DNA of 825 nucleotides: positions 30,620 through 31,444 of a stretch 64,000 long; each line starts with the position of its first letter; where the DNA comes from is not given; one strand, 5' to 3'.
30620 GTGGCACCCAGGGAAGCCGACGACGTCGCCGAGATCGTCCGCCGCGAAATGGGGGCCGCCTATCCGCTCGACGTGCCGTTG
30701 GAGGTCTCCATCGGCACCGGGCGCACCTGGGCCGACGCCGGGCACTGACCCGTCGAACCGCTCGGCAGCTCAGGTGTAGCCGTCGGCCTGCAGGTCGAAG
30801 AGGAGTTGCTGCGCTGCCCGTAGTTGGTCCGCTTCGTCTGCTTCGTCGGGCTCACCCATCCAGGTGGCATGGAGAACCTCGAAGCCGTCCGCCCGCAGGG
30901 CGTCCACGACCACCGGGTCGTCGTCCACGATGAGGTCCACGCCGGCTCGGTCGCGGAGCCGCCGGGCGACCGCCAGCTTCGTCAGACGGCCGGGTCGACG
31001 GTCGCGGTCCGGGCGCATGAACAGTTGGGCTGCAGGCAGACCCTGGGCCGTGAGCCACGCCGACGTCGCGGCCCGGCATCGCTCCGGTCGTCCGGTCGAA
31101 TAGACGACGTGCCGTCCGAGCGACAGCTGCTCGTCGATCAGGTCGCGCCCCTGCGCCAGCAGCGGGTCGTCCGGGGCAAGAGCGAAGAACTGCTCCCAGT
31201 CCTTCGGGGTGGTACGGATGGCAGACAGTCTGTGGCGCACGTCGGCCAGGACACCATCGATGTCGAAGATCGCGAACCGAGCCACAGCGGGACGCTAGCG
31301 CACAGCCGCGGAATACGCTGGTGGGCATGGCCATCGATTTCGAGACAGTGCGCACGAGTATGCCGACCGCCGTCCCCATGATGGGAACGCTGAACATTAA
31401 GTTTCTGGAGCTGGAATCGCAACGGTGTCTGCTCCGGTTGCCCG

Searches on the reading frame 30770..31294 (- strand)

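Call 10: search_protein_families(library=pfam, proteins=[window:30770-31294:-], max_evalue=0.0001)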
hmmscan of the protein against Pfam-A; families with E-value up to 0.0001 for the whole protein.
window:30770-31294:- (174 aa): 3 families
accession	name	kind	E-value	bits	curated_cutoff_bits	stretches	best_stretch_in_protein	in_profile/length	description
PF25109.1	HAD_PNKP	-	3.8e-12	47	27.6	1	8-142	4-137/143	Polynucleotide kinase PNKP phosphatase domain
PF03767.20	Acid_phosphat_B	-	1.7e-05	24.9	27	1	9-100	81-177/230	HAD superfamily, subfamily IIIB (Acid phosphatase)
PF24694.1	LNS2_PITM1-3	-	1.9e-05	25.1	27.7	1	9-121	2-97/124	PITM 1-3, LNS2 domain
